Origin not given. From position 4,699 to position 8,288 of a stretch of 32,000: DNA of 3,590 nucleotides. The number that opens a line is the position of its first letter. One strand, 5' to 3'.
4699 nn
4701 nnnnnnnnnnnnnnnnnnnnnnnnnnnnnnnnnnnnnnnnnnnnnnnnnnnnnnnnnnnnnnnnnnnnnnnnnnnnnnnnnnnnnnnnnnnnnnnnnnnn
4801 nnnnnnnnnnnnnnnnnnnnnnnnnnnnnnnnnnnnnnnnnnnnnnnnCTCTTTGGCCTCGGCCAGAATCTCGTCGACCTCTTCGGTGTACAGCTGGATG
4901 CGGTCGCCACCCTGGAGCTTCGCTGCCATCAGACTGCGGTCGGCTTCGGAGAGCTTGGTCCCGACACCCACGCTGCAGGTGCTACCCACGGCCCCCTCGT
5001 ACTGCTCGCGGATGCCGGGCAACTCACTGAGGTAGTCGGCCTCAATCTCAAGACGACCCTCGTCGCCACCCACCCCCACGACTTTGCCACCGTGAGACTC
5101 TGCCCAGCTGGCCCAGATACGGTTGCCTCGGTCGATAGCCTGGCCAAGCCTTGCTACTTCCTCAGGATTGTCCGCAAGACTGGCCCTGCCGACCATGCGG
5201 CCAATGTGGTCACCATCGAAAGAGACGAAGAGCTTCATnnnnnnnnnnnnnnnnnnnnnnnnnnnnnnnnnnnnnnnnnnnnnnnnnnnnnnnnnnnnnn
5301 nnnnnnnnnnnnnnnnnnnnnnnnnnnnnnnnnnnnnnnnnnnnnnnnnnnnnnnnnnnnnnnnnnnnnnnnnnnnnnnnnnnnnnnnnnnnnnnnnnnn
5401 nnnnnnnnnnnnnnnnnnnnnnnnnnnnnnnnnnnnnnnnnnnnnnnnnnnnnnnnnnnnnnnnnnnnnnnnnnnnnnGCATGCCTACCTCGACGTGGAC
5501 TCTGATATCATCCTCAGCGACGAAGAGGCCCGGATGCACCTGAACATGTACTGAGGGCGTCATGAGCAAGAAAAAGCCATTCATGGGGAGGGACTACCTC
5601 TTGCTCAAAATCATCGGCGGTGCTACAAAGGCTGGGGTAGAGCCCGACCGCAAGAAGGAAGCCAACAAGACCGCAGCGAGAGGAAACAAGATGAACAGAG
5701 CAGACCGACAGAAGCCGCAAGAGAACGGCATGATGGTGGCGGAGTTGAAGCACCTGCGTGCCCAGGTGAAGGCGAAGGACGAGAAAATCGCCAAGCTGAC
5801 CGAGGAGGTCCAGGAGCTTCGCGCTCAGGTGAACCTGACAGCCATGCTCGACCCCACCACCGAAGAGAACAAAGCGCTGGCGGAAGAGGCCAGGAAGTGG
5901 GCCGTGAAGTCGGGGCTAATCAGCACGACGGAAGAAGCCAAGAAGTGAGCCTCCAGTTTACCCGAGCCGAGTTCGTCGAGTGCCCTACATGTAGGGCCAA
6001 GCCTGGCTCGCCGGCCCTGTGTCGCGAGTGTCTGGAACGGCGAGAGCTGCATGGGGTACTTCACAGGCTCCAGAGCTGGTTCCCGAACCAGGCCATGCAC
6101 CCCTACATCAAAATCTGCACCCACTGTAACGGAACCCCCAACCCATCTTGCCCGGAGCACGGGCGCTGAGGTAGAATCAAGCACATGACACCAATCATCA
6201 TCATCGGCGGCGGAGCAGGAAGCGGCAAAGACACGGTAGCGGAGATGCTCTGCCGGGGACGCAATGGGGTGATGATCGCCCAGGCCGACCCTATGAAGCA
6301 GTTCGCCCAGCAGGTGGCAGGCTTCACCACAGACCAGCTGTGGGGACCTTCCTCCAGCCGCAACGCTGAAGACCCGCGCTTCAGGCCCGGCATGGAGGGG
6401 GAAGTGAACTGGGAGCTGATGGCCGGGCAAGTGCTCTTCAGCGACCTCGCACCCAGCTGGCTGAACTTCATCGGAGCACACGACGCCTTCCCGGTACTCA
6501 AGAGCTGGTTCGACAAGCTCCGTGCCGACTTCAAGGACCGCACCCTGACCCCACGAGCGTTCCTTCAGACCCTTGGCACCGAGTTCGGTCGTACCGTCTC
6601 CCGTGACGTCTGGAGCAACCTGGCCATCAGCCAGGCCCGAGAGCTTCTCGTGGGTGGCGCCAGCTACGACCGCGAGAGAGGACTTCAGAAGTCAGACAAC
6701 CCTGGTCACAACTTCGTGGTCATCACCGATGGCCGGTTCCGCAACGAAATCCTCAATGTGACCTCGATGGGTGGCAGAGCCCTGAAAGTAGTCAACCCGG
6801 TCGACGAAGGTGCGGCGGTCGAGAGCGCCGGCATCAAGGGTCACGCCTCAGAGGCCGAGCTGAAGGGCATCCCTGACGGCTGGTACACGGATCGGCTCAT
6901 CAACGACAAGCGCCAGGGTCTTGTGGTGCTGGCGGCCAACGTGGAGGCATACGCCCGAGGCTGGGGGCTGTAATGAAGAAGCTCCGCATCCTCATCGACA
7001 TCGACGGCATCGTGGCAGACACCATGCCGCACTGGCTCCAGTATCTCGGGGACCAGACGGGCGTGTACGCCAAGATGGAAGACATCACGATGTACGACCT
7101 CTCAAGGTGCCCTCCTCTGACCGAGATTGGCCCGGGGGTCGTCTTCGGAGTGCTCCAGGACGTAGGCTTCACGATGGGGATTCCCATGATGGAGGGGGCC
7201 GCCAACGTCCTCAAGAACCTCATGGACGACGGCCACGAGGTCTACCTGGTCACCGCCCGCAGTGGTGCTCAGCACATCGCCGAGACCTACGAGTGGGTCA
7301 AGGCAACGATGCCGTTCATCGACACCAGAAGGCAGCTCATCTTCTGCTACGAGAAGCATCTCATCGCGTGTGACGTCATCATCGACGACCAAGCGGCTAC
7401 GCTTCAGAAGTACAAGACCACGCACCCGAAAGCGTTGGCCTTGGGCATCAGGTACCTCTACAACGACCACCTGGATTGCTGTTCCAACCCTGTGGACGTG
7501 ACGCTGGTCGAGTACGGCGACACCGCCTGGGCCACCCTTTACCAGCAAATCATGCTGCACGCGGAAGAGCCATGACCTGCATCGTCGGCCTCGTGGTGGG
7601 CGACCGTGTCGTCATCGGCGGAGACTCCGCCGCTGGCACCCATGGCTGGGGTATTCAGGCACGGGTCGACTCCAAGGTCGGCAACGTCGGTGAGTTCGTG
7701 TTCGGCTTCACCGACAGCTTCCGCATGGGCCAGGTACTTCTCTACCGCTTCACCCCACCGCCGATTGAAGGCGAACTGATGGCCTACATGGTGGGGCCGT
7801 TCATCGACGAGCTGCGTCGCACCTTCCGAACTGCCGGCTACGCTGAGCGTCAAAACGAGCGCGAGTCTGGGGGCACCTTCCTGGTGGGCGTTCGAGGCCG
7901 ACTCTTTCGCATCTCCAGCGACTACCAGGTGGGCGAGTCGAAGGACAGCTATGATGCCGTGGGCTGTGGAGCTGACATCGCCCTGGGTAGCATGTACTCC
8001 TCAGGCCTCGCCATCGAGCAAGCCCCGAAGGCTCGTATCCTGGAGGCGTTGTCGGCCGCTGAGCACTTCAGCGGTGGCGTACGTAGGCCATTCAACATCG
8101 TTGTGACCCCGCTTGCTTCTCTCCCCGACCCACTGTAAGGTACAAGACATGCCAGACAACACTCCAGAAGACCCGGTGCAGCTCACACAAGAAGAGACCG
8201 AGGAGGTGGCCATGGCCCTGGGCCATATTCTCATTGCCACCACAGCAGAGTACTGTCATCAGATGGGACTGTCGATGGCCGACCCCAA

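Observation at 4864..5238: mCpol/GGDEF-like (Cas10-palm-type) nucleotide cyclase domain at the N-terminus of a putative virion protein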

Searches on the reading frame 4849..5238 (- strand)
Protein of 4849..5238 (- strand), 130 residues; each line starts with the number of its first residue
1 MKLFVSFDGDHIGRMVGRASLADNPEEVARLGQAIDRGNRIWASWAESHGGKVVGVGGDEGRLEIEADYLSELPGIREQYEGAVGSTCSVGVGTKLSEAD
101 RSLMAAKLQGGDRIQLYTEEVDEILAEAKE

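Call 3: search_protein_families(library=pfam, proteins=[window:4864-5238:-], max_evalue=10)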
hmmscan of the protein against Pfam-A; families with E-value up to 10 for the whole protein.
window:4864-5238:- (125 aa): 2 families
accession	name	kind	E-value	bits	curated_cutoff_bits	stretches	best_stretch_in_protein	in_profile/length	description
PF18182.6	mCpol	-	3.8e-10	40.6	26.4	1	4-116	1-113/114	minimal CRISPR polymerase domain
PF22335.1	Cas10-Cmr2_palm2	-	0.026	15.1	27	1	5-93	5-100/133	Cas10/Cmr2, second palm domain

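Call 4: search_protein_families(library=phrogs, proteins=[window:4864-5238:-], max_evalue=1)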
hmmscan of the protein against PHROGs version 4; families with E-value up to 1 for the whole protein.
window:4864-5238:- (125 aa): 0 families

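Call 5: search_protein_families(library=padloc, proteins=[window:4864-5238:-], max_evalue=10)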
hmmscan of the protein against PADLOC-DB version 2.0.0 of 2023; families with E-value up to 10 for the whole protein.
window:4864-5238:- (125 aa): 1 family
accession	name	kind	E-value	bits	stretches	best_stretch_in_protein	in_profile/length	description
PDLC01967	CARF_HEPN_mCpol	-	0.0044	14.3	1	3-114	352-465/471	-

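Call 6: search_protein_families(library=ncbifam, proteins=[window:4864-5238:-], max_evalue=10)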
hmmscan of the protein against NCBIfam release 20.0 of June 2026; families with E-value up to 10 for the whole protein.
window:4864-5238:- (125 aa): 1 family
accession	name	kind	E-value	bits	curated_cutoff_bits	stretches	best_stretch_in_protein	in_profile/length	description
NF033576.1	mCpol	domain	7.6e-08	33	40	1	4-117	2-115/118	mCpol domain-containing protein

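Call 31: search_solved_structures(query=window:4849-5238:-, max_evalue=10, show_alignments=4)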
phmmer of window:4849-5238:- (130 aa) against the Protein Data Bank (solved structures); distinct sequences matched with E-value up to 10: 4.
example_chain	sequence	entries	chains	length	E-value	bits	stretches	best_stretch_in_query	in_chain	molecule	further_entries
9nwn_B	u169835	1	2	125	0.002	21.7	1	3-122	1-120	MCpol domain-containing protein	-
9mnr_A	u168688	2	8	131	0.0038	20.8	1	3-119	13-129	Panoptes OptS minimal CRISPR polymerase (mCpol)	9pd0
9cu8_A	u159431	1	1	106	1.4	12.5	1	24-43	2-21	TNFR2_mb1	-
4kru_A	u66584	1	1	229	6.3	10.4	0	21-59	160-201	Autolytic lysozyme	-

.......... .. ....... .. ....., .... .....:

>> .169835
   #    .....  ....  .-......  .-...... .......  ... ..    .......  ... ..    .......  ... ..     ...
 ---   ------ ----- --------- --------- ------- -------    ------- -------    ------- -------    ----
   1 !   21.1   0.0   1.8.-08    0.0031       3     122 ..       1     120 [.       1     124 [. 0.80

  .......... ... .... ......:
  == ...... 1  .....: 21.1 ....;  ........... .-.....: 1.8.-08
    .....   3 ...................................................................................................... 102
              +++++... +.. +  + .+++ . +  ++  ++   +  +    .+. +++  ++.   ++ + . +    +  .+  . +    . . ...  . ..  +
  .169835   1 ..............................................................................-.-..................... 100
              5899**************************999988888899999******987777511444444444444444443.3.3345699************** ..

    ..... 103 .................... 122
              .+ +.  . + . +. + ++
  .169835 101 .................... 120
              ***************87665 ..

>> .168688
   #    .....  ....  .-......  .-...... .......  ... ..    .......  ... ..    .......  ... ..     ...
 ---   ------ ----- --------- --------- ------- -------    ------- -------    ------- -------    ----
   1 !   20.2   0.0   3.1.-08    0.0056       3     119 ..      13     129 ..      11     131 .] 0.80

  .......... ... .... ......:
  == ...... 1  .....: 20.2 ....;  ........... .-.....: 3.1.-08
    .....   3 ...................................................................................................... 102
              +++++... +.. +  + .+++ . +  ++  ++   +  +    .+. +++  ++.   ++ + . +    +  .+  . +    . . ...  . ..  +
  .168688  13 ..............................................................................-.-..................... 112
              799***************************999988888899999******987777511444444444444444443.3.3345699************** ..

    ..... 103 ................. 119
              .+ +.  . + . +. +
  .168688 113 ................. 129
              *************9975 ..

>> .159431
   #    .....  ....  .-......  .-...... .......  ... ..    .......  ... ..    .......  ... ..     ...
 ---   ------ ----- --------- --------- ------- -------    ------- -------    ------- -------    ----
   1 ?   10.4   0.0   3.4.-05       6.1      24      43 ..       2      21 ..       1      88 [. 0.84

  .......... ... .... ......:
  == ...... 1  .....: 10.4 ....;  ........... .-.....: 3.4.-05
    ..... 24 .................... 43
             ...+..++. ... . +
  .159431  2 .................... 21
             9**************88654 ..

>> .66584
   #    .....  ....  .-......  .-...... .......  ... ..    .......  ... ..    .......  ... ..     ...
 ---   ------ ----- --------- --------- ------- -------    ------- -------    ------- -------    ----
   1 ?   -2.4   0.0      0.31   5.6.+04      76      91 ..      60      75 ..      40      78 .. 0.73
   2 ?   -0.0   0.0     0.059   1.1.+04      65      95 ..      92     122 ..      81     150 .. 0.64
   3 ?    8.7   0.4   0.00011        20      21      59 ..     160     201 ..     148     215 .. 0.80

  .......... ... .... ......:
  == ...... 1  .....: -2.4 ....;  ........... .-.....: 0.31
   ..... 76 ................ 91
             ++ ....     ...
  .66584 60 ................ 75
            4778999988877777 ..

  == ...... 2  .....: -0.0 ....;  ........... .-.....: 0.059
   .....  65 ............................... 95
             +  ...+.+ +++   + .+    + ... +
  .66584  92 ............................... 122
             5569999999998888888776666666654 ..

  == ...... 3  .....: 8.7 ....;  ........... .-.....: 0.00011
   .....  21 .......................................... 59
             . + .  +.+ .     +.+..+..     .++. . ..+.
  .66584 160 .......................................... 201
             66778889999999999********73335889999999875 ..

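Call 47: search_dna_similar(query=window:4849-5238:-, collection=phages, mode=protein, max_evalue=1, max_rows=20)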
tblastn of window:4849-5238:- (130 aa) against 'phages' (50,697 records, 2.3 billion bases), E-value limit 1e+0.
Records with a match: 1; places in all: 1; records where one place covers at least 80% of the query: 1.
Best place of each record, by identity: <60% 1.
By first word of the organism name: Myxococcus 1.
By host as written in the record: Myxococcus sp. 1.
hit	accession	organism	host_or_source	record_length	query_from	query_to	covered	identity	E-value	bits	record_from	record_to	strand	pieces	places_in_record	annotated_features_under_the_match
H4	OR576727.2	Myxococcus phage Mx1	Myxococcus sp.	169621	1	129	99%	33.3%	7e-13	69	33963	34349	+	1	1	hypothetical protein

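Call 77: search_protein_representatives(protein=window:4849-5238:-)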
Query: 130 residues. Proteins with E-value up to 0.001 (for the whole library): 819; up to 1e-10: 662; up to 1e-30: 125. The best 150 are listed.
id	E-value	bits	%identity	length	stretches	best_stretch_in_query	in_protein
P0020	6.8e-63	226.9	80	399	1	1-130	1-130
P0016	1.1e-60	219.8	80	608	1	1-129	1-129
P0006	1.8e-60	219.0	78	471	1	1-129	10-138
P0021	2.2e-60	218.7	78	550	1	1-129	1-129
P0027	6.9e-55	201.0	72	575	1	1-129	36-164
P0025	9.3e-53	194.1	71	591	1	1-129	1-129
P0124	6.2e-52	191.4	60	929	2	1-129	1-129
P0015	2.6e-51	189.4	72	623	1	1-128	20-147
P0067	2.6e-47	176.5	65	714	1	1-129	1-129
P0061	4.8e-47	175.6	64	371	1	1-130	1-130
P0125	2.7e-45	170.0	63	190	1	1-129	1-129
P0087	2.9e-45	169.9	64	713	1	1-129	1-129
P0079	6.5e-45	168.7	62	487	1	1-129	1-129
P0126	9.1e-45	168.3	64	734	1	1-128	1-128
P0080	1.2e-44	167.9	62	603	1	2-129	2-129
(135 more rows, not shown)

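Call 85: search_protein_families(library=pfam, alignment_id=A4, max_evalue=0.0001)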
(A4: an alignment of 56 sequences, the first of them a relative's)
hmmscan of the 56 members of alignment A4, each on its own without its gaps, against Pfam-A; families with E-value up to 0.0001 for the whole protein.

A. member 1, P0132 (1297 aa): 2 families
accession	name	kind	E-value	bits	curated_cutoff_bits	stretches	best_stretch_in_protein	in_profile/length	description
PF18182.6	mCpol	-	7e-12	46.2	26.4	1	5-116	2-113/114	minimal CRISPR polymerase domain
PF00583.31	Acetyltransf_1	-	6.6e-05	23.6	20.7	0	745-807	36-97/116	Acetyltransferase (GNAT) family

B. families by the number of members that match (of 56 scanned): 11 families
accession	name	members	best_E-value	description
PF18182.6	mCpol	55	8.1e-18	minimal CRISPR polymerase domain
PF00583.31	Acetyltransf_1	12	6.4e-13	Acetyltransferase (GNAT) family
PF13508.13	Acetyltransf_7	7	3.2e-10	Acetyltransferase (GNAT) domain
PF18760.7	ART-PolyVal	4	4e-21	ADP-Ribosyltransferase in polyvalent proteins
PF18905.5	DUF5661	4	1.1e-08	Protein of unknown function (DUF5661)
PF02195.25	ParB_N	2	5.9e-07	ParB N-terminal domain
PF00293.34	NUDIX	1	1.4e-13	NUDIX domain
PF14542.12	Acetyltransf_CG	1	1.2e-06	GCN5-related N-acetyl-transferase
PF13673.13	Acetyltransf_10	1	2.9e-06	Acetyltransferase (GNAT) domain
PF24669.2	Ddi2_HDD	1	9.4e-06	Ddi2 HDD domain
PF13302.13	Acetyltransf_3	1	2.6e-05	Acetyltransferase (GNAT) domain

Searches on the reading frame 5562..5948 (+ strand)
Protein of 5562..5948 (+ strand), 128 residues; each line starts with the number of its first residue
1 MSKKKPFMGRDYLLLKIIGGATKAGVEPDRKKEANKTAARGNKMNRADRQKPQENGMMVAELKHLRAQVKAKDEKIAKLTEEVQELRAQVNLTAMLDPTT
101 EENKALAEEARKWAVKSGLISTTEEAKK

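Call 12: search_protein_families(library=pfam, proteins=[window:5562-5948:+], max_evalue=0.01)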
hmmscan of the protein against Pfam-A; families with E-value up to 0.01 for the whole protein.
window:5562-5948:+ (128 aa): 6 families
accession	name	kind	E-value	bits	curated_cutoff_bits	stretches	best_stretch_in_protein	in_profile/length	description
PF12329.13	TMF_DNA_bd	-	0.0003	21.2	35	1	64-90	2-28/74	TATA element modulatory factor 1 DNA binding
PF14662.11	KASH_CCD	-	0.00082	19.8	43.3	1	55-112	17-71/191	Coiled-coil region of CCDC155 or KASH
PF20733.2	LRIM1_dimer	-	0.00094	19.6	35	1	29-97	36-101/187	Dimerization domain in LRIM1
PF06005.17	ZapB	-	0.002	19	31.5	1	57-114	1-59/71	Cell division protein ZapB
PF02050.21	FliJ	-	0.0041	17.8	28.4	1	45-91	27-76/123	Flagellar FliJ protein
PF10046.14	BLOC1_2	-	0.0099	16.7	33.4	0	42-91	26-75/96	Biogenesis of lysosome-related organelles complex-1 subunit 2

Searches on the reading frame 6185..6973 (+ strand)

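Call 12: search_protein_families(library=pfam, proteins=[window:6185-6973:+], max_evalue=0.01)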
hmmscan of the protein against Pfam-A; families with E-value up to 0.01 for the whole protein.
window:6185-6973:+ (262 aa): 1 family
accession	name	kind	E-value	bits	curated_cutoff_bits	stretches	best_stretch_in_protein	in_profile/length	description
PF21448.3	DNMK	-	1.7e-06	28.3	27.1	0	4-41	2-39/232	Deoxynucleotide monophosphate kinase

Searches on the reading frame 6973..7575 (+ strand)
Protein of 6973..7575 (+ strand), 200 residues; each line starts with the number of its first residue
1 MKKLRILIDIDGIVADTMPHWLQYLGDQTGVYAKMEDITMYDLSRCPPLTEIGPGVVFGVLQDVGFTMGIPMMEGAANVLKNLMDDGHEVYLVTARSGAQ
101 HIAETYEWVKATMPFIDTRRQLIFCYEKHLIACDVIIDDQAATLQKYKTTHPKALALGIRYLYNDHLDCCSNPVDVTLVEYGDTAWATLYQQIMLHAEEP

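Call 12: search_protein_families(library=pfam, proteins=[window:6973-7575:+], max_evalue=0.01)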
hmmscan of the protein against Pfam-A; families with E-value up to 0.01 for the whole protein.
window:6973-7575:+ (200 aa): 1 family
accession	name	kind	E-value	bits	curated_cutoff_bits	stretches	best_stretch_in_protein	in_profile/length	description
PF06941.18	NT5C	-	4.8e-19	69.4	24.8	1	6-169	4-160/180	5' nucleotidase, deoxy (Pyrimidine), cytosolic type C protein (NT5C)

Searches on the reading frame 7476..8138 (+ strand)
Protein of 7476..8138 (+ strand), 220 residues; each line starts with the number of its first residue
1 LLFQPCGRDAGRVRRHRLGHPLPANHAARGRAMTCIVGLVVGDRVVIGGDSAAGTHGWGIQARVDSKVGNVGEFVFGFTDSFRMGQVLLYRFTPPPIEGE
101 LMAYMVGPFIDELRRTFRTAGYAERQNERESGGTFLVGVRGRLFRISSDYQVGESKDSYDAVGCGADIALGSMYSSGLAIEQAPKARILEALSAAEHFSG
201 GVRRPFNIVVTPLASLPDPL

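Call 12: search_protein_families(library=pfam, proteins=[window:7476-8138:+], max_evalue=0.01)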
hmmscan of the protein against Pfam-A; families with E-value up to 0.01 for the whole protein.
window:7476-8138:+ (220 aa): 0 families

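Call 44: search_protein_families(library=phrogs, proteins=[window:7572-8138:+], max_evalue=0.001)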
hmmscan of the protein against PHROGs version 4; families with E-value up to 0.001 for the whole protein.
window:7572-8138:+ (188 aa): 1 family
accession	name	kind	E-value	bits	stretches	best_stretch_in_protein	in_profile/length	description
phrog_1040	-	other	1.2e-17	65.4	1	1-163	14-140/277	peptidase HslV family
